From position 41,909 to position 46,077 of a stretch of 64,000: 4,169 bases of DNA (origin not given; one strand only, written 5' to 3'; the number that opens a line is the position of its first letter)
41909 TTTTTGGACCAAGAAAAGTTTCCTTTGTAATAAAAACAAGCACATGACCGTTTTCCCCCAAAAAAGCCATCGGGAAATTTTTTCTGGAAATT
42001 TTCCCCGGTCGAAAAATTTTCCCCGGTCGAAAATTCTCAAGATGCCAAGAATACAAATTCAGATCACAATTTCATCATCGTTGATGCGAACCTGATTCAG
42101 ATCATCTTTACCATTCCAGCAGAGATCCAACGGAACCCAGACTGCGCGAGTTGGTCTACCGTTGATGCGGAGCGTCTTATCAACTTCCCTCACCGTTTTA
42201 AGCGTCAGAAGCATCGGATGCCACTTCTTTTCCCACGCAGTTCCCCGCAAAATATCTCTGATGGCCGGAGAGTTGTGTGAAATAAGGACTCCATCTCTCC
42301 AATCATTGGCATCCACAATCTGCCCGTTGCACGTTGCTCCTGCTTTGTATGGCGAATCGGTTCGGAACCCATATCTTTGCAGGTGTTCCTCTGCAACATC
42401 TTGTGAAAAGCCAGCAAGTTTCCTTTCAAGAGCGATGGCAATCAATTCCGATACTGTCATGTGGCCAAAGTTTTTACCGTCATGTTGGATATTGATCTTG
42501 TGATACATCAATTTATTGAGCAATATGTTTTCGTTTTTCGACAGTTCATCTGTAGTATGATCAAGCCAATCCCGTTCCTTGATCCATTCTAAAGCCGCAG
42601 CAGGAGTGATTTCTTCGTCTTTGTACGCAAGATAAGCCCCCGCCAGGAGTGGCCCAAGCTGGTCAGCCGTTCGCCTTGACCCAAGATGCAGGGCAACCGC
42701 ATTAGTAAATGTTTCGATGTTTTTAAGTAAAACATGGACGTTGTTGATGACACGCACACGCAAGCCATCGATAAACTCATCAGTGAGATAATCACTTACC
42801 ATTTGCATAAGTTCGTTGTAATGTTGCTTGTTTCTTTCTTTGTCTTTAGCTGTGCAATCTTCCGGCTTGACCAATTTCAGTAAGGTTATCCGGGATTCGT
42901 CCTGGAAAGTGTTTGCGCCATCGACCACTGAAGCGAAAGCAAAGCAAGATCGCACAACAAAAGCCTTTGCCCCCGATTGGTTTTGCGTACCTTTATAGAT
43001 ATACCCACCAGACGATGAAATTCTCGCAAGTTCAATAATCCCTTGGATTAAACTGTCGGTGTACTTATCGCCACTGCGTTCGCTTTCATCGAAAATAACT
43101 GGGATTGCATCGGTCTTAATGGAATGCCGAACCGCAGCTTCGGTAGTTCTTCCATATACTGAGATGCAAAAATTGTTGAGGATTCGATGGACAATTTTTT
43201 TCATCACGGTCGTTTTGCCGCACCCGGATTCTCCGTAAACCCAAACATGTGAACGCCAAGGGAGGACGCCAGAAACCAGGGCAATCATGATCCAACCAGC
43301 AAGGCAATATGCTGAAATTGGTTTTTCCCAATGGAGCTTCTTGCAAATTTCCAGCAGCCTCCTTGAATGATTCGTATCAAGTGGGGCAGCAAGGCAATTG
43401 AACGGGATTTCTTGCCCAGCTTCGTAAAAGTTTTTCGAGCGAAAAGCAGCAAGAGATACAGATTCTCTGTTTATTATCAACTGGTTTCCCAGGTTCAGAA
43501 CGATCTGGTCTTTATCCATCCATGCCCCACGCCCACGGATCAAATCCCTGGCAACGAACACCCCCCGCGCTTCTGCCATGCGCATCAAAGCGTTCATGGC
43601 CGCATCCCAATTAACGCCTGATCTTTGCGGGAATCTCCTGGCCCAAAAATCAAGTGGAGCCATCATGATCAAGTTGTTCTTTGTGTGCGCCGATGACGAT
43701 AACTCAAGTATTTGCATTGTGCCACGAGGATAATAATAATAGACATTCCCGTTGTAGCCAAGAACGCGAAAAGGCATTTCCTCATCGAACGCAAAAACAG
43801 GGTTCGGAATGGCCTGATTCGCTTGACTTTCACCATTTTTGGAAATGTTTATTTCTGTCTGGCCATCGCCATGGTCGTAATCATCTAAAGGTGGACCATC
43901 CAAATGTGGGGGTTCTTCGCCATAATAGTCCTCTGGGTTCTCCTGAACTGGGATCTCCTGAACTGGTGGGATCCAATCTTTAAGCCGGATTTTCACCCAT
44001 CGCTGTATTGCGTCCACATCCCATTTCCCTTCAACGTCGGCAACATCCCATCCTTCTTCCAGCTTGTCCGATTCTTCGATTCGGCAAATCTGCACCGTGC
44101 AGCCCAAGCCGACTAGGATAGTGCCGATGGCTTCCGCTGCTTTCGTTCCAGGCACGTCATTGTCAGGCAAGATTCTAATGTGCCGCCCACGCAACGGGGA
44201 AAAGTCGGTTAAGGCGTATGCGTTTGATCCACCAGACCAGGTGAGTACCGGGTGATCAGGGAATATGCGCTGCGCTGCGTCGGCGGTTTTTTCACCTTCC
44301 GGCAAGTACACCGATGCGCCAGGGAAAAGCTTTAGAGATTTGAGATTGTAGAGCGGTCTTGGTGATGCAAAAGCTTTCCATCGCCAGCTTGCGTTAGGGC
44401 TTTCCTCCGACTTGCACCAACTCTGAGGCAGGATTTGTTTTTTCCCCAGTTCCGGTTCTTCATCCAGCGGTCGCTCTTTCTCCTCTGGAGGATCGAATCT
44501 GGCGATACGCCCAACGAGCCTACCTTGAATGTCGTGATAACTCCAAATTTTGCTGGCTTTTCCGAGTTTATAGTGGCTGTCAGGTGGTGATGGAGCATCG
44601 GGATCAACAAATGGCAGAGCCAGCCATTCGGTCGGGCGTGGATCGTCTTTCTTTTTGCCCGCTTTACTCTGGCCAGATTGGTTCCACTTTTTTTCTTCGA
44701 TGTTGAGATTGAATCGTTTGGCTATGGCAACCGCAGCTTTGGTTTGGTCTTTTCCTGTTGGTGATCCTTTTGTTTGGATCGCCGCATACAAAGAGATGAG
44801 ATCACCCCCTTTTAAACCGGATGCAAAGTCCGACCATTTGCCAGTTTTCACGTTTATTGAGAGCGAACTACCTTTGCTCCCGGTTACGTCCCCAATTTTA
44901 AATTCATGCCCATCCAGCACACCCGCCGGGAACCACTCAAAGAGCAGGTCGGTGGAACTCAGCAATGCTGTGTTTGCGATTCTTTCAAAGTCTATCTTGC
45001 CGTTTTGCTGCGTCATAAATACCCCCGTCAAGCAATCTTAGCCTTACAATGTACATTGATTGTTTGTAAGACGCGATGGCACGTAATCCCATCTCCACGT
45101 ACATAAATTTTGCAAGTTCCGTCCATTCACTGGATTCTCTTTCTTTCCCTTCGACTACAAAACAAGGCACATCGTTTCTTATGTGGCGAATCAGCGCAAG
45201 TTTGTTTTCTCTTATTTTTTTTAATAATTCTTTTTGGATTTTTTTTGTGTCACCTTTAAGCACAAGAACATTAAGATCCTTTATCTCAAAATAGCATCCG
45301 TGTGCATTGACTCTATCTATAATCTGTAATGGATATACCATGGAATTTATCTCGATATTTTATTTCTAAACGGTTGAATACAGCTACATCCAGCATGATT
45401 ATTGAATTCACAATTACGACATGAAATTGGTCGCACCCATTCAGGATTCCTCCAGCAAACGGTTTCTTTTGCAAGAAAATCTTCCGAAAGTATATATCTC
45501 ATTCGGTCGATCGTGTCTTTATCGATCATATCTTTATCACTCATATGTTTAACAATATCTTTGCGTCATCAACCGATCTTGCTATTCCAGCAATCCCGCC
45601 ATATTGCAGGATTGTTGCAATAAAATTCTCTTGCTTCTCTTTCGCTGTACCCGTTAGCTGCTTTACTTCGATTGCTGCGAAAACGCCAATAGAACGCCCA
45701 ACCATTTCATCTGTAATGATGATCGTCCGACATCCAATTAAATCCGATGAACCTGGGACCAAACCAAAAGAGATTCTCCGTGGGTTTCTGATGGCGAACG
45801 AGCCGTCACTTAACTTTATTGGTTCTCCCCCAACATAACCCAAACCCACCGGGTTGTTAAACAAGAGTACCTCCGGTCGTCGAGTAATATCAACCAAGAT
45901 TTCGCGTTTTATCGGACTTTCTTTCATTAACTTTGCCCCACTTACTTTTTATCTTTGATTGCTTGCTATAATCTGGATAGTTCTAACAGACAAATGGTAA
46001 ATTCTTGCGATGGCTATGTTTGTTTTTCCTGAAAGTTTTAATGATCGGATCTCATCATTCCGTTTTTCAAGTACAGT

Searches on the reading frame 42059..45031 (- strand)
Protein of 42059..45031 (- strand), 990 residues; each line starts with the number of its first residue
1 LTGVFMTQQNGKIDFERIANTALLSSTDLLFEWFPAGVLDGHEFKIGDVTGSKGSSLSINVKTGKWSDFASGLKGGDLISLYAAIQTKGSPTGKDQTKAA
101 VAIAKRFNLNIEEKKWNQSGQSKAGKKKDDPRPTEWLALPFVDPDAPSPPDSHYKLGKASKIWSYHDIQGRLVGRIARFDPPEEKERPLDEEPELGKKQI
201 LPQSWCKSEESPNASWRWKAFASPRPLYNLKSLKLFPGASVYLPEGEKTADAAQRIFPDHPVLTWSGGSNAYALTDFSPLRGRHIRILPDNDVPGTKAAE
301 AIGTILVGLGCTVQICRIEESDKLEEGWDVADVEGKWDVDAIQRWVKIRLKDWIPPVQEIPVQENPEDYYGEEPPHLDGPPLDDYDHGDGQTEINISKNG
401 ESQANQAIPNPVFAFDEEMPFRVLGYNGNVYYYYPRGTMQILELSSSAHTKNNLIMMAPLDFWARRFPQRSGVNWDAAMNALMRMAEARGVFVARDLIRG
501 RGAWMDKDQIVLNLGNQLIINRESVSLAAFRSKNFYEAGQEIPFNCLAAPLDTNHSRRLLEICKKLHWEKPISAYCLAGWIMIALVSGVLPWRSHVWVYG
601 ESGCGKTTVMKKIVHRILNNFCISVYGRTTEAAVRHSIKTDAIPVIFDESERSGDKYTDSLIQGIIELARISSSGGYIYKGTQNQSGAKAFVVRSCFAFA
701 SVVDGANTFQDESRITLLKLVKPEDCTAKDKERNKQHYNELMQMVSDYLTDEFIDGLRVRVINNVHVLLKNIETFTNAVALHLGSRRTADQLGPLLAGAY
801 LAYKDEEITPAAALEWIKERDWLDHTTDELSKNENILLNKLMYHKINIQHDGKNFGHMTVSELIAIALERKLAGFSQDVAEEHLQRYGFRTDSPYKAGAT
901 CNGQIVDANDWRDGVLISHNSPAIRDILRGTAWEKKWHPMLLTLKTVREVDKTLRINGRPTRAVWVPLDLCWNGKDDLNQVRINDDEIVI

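Call 7: search_protein_families(library=pfam, proteins=[window:42059-45031:-], max_evalue=0.01)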
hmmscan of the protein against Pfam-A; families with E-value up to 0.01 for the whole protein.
window:42059-45031:- (990 aa): 7 families
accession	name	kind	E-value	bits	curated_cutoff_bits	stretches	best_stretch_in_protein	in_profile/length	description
PF00910.28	RNA_helicase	-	3.8e-06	27.8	21.5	1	596-662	1-68/105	RNA helicase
PF19898.4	DUF6371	-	0.00067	19.9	27.7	1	156-290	25-149/150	Domain of unknown function (DUF6371)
PF01637.24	ATPase_2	-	0.0019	18.5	33.2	1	596-627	23-54/225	ATPase domain predominantly from Archaea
PF13401.12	AAA_22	-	0.0022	18.7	27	0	595-633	7-49/130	AAA domain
PF13191.12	AAA_16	-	0.0065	17.4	32.6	0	594-663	25-99/167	AAA ATPase domain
PF24883.2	NPHP3_N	-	0.0069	17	24.8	0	595-619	24-48/164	Nephrocystin 3, N-terminal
PF05729.18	NACHT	-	0.0086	16.4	26.7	0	595-617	2-24/167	NACHT domain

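Call 8: search_protein_families(library=phrogs, proteins=[window:42059-45031:-], max_evalue=0.001)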
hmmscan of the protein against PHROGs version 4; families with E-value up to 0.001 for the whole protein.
window:42059-45031:- (990 aa): 6 families
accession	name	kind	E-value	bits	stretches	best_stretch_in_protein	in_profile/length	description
phrog_35358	-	DNA, RNA and nucleotide metabolism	2.3e-94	318.1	1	374-969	371-943/968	DNA primase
phrog_21086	-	unknown function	4.4e-44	152.1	1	476-970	127-601/617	-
phrog_4762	-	unknown function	5.6e-14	52.1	1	196-293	53-150/822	-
phrog_239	-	DNA, RNA and nucleotide metabolism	6.1e-11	43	1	51-332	52-294/801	DNA primase/helicase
phrog_6088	-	DNA, RNA and nucleotide metabolism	1e-07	31.8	1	99-334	103-285/772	DNA primase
phrog_26824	-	unknown function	0.00036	19.8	1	595-695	498-598/868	-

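Call 10: search_dna_similar(query=window:42059-45031:-, collection=phages, mode=protein, max_rows=25)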
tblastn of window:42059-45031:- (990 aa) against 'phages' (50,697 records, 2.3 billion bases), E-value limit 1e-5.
Records with a match: 69; places in all: 70; records where one place covers at least 80% of the query: 1.
Best place of each record, by identity: <60% 69.
By first word of the organism name: Microbacterium 20; Ralstonia 9; Wolbachia 6; Bordetella 5; Pseudomonas 4; Bacteriophage 3; Acidithiobacillus 3; Synechococcus 2; Bdellovibrio 2; Burkholderia 2; and 12 more.
By host as written in the record: Microbacterium foliorum NRRL B-24224 10; Microbacterium foliorum NRRL B-24224 SEA 7; Ralstonia solanacearum 6; Bordetella bronchiseptica 3; - 3; Microbacterium paraoxydans NRRL B-14843 3; Pseudomonas putida 2; Bordetella bronchiseptica 4715 2; and 28 more.
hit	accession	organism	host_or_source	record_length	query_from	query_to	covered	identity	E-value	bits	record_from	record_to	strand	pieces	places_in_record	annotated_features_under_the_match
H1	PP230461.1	Bordetella phage PY223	Bordetella bronchiseptica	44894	163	970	82%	33.5%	3e-111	385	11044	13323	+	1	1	CHC2 zinc finger protein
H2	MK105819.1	Synechococcus phage S-H1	Synechococcus sp. WH 7803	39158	140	970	74%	31.1%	2e-64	321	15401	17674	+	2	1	hypothetical protein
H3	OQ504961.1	Pseudomonas phage ZRG1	Stutzerimonas stutzeri NCTC10475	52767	198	969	78%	28.2%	1e-67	254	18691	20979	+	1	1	DUF6371 domain-containing protein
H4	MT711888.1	Pseudomonas phage Dolphis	Pseudomonas putida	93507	56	892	74%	29.1%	1e-44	292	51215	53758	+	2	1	DNA primase/helicase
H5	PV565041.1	Pseudomonas phage Jeremy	Pseudomonas putida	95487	56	892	74%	28.9%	3e-43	284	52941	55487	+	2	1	DNA primase/helicase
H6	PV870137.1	Bordetella phage vB_BbrM_PBb002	Bordetella bronchiseptica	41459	440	967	53%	35.4%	8e-81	294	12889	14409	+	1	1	CHC2 zinc finger protein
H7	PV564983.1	Bordetella phage PBb001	Bordetella bronchiseptica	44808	440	967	53%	35.4%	8e-81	294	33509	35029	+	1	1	CHC2 zinc finger protein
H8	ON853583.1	Serratia phage MQ-4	Serratia liquefaciens EOA81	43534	437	979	55%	34.3%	5e-77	283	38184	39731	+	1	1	hypothetical protein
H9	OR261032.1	Aeromonas phage ST4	Aeromonas hydrophila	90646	355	975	63%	28.9%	5e-55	215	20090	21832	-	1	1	DNA primase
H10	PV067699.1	Acinetobacter phage Acjo_20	Acinetobacter johnsonii 4883b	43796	440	970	54%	31.8%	2e-67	254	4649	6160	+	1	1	hypothetical protein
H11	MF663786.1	Bordetella phage vB_BbrM_PHB04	Bordetella bronchiseptica 4715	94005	437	969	54%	30.8%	1e-53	211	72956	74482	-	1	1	putative DNA primase/helicase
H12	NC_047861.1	Bordetella phage vB_BbrM_PHB04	Bordetella bronchiseptica 4715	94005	437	969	54%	30.8%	1e-53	211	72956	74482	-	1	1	DNA primase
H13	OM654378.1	Pararheinheimera phage vB_PsoM_KLER1-1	Pararheinheimera soli strain KR2-1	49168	439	987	55%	29.9%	1e-62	239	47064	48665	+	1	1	DNA primase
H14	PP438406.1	Microcystis phage Mwe-JY13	Microcystis wesenbergii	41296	435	933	50%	32.0%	1e-58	226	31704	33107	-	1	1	DNA primase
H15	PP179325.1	Pseudomonas phage Touem01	Pseudomonas syringae 7C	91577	440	968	53%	28.0%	8e-44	180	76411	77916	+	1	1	putative DNA primase/helicase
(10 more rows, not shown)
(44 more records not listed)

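Call 14: find_related_loci(query=window:42059-45031:-, collection=viral_contigs, flank=6000)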
Query window:42059-45031:- (990 aa) in viral_contigs; peptide patterns used: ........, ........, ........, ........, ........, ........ (x = any residue, [..] = any of these).
5 stretches matched a pattern, but none encodes a relative of the query by tblastn (E <= 1e-3).

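Call 16: find_homologous_proteins(query=window:42059-45031:-, max_evalue=1e-20)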
Query window:42059-45031:- (990 aa): 455 proteins with E <= 1e-20 among 8000 candidates; the best 120 are listed.
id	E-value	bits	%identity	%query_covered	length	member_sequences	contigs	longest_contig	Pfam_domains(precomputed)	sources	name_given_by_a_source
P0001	0.0e+0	2315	100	99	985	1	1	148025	PF00910.29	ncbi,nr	ncbi:MAG: hypothetical protein HQL75_00455 [Magnetococcales bacterium]|nr:hypothetical protein [Magn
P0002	1.1e-286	972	48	97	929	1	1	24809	PF19898.5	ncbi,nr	ncbi:MAG: hypothetical protein HQL74_07470 [Magnetococcales bacterium]|nr:hypothetical protein [Magn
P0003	7.9e-159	548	35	96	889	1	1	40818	PF19898.5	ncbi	-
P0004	6.1e-158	545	35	97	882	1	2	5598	PF19898.5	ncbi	ncbi:MAG: hypothetical protein V3U32_02965 [Anaerolineales bacterium]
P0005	2.5e-157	543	34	97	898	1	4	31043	-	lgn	-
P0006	6.0e-153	529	35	96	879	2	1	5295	PF19898.5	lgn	-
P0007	3.1e-152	527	34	96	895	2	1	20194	PF19898.5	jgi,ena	-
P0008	2.6e-150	520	35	97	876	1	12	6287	-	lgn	-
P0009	4.9e-150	519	34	96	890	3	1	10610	PF19898.5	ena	-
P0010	4.7e-149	516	34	99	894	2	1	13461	-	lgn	-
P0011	2.0e-148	514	35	97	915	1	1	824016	-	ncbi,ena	-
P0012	2.8e-148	513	35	97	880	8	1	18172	PF19898.5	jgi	-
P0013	2.3e-147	510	36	94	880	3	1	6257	-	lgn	-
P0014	5.1e-147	509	35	97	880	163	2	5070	-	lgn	-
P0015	5.8e-147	509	34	97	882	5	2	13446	-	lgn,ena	-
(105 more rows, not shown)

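Call 17: find_encoding_contigs(protein=P0002, flank=10000, max_places=3)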
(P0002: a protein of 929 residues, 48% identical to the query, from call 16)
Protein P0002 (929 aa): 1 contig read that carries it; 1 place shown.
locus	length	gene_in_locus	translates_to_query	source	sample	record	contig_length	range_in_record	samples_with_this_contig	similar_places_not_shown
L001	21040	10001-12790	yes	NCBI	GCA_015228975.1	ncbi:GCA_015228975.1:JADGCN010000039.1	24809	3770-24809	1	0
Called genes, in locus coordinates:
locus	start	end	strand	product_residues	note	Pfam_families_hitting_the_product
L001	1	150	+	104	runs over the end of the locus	PF05973:Gp49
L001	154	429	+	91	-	PF13744:HTH_37, PF13560:HTH_31 (weak), PF01381:HTH_3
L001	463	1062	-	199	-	-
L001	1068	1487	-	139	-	-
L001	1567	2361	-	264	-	PF08346:AntA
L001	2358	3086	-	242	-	PF09669:Phage_pRha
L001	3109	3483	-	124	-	-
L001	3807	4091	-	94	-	-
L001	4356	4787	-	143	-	-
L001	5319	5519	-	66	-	-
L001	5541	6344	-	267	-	-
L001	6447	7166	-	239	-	PF07022:Phage_CI_repr (weak), PF12844:HTH_19, PF01381:HTH_3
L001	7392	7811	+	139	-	-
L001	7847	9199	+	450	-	PF00270:DEAD, PF04851:ResIII, PF13604:AAA_30, PF18766:SWI2_SNF2 (weak), PF00271:Helicase_C, PF13307:Helicase_C_2 (weak)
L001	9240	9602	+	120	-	-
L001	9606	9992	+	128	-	PF08774:VRR_NUC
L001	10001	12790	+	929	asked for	PF19898:DUF6371 (weak)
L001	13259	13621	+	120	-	-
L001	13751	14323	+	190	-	-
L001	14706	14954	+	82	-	-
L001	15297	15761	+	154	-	-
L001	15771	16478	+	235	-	PF01764:Lipase_3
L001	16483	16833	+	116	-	-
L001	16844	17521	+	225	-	-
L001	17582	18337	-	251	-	PF11994:DUF3489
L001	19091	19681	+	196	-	-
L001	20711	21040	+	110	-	PF01527:HTH_Tnp_1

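Call 18: find_encoding_contigs(protein=P0001, flank=10000, max_places=3)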
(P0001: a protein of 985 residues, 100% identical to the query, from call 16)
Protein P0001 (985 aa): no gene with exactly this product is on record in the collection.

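Call 30: search_solved_structures(query=window:42059-45031:-, max_evalue=0.1)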
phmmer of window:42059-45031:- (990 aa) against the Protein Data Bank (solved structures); distinct sequences matched with E-value up to 0.1: 0.

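Call 35: find_related_loci(query=A1, collection=genome_contigs, flank=5000)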
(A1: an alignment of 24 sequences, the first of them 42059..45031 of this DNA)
Query A1 (990 aa) in genome_contigs; peptide patterns used: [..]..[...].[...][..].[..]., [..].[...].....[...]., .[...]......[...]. (x = any residue, [..] = any of these).
600 stretches matched a pattern (row limit reached: there are more); 481 encode a relative of the query (tblastn E <= 1e-3); the best 80 are kept; 80 distinct loci.
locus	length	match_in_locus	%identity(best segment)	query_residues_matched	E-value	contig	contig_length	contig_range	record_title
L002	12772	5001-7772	48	13-977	0e+0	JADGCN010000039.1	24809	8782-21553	MAG: Magnetococcales bacterium isolate nWRX3bin12 nWRX3_bin12_NODE_39_length_24809_cov_17.997374, whole genome shotgun s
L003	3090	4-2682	33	13-981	2e-148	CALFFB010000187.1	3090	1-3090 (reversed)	MAG TPA_asm: uncultured Geobacteraceae bacterium isolate SRR7299214_bin.59_CONCOCT_v1.1_MAG genome assembly, contig: ERZ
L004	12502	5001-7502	33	121-968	4e-124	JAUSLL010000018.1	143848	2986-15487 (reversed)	MAG: Parvibaculum sp. isolate E19_concoct.bin.15_sub E19_k141_597137, whole genome shotgun sequence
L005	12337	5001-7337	33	147-970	6e-121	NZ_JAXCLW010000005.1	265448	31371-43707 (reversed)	Dongia soli strain D78 13941_scaffold5, whole genome shotgun sequence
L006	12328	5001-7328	32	153-972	5e-114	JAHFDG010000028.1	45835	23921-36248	MAG: Candidatus Methanoperedens sp. isolate nzgw24 NODE_657_length_45836_cov_13.604287, whole genome shotgun sequence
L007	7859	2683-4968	31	157-953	3e-112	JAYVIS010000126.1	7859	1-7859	MAG: Bacteroidota bacterium isolate GL51_Up_metabinner_16_sub GL51_Up_metabinner_16_sub_125, whole genome shotgun sequen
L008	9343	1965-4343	33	13-853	4e-112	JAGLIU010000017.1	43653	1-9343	MAG: Candidatus Omnitrophota bacterium isolate RS_3_17 ROV157_3.bin.17.fa_17, whole genome shotgun sequence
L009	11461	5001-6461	38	372-867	2e-101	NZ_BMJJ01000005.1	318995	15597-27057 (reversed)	Aureimonas glaciei strain CGMCC 1.15493 sequence05, whole genome shotgun sequence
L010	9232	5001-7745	28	1-968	4e-101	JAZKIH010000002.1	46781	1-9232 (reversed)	MAG: Bacteroidota bacterium isolate ADI_DC_SW_02_SPN_11032020-bin020 DCSW02SPN_B020_0_000000000002, whole genome shotgun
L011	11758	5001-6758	35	329-933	5e-100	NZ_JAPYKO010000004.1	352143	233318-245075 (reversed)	Mesorhizobium argentiipisi strain Cs1330R2N1 contig00004, whole genome shotgun sequence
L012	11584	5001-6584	37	420-970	6e-96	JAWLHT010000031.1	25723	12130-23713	MAG: Candidatus Latescibacterota bacterium isolate 30dZY2.bin.79 NODE_2405_length_25723_cov_3.611653, whole genome shotg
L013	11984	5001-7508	30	136-969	2e-94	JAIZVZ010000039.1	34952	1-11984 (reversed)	MAG: Oxalobacteraceae bacterium isolate ANIsp_004 contig-100_154, whole genome shotgun sequence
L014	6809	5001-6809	32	153-771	4e-93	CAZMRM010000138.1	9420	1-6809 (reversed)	MAG TPA_asm: uncultured Chitinophaga sp. isolate SRP344714_co1_386 genome assembly, contig: NODE_13102_length_9420_cov_3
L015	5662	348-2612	30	161-981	9e-92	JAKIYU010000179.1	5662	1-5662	MAG: Bacteroidetes bacterium isolate UR.bin227 UR_contig_48509, whole genome shotgun sequence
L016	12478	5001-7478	28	140-968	3e-90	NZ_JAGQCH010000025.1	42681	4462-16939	Cyanobium sp. Cruz CV13-4-11 CV13-4-11-C25, whole genome shotgun sequence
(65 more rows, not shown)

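Call 36: find_related_loci(query=A1, collection=viral_contigs, flank=5000)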
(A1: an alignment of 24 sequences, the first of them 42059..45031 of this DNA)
Query A1 (990 aa) in viral_contigs; peptide patterns used: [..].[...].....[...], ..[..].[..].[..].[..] (x = any residue, [..] = any of these).
600 stretches matched a pattern (row limit reached: there are more); 513 encode a relative of the query (tblastn E <= 1e-3); the best 80 are kept; 80 distinct loci.
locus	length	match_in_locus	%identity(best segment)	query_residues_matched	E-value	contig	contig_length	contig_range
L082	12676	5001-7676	35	14-968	5e-155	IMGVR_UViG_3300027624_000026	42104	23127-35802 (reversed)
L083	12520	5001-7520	35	12-941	4e-154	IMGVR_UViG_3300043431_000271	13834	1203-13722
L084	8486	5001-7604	35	12-967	8e-154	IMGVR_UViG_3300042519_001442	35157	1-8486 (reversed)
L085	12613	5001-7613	33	12-967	3e-153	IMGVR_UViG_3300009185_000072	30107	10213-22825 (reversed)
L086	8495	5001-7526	34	12-937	2e-153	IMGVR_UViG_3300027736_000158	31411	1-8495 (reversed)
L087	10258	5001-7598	34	12-967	1e-150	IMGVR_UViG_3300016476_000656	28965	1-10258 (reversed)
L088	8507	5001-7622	35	12-967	3e-150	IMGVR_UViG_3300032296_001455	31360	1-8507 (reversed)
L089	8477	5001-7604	35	12-967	2e-156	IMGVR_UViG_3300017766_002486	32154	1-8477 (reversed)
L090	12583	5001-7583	33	12-968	3e-143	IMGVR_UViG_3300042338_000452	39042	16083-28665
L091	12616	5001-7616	33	2-970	5e-138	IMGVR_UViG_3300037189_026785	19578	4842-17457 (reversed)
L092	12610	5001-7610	33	2-970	9e-135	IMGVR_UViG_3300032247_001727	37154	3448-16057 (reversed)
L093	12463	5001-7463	33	145-980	6e-133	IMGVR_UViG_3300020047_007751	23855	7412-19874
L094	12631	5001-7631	31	3-967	7e-132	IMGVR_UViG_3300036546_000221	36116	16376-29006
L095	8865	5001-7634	33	13-969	1e-129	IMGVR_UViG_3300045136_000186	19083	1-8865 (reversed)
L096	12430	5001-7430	32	13-942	1e-127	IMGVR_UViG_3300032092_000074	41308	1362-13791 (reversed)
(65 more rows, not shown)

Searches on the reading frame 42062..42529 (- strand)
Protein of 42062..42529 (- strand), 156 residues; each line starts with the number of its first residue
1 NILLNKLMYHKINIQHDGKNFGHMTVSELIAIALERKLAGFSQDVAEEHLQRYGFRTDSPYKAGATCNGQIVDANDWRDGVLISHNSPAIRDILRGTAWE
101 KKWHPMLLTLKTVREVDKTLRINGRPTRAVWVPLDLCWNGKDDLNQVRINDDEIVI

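Call 68: predict_structure(alignment_id=A2)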
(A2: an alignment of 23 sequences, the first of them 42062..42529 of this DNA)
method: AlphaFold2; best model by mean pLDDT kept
length: 156 residues; sequences in the alignment: 23
mean_pLDDT: 89.3   pTM: 0.82
mean pLDDT of the five models: 89.3, 88.0, 85.6, 85.5, 84.0
residues with pLDDT >= 90: 117; 70-90: 22; 50-70: 9; < 50: 8
segments of 3 or more residues with pLDDT < 50: 147-150, 153-156
pLDDT, mean of each block of 10 residues (from residue 1): 94 96 97 94 97 96 85 86 97 97 95 94 97 88 52 47
secondary structure, 60 per line:
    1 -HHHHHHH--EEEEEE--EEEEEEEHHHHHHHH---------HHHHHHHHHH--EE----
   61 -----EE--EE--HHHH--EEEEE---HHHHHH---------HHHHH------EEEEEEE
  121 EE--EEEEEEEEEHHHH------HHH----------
elements in order: H2-8 E11-16 E19-25 H26-33 H43-52 H74-77 E80-84 H88-93 H103-107 E114-122 E125-133 H134-137

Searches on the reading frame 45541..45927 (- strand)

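Call 7: search_protein_families(library=pfam, proteins=[window:45541-45927:-], max_evalue=0.01)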
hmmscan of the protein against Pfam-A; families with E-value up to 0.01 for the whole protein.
window:45541-45927:- (128 aa): 1 family
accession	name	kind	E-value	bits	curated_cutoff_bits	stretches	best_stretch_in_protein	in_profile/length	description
PF08774.17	VRR_NUC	-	0.0004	20.8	23.8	1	57-119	61-115/116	VRR-NUC domain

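Call 8: search_protein_families(library=phrogs, proteins=[window:45541-45927:-], max_evalue=0.001)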
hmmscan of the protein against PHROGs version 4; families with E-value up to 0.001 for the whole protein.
window:45541-45927:- (128 aa): 3 families
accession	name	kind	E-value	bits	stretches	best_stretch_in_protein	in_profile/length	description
phrog_93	-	DNA, RNA and nucleotide metabolism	4.2e-12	46.5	1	1-126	352-438/613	endonuclease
phrog_5702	-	DNA, RNA and nucleotide metabolism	3.1e-06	28.1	1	83-122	20-59/70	Holliday junction resolvase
phrog_824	-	unknown function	6.4e-05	24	1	77-126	122-171/265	-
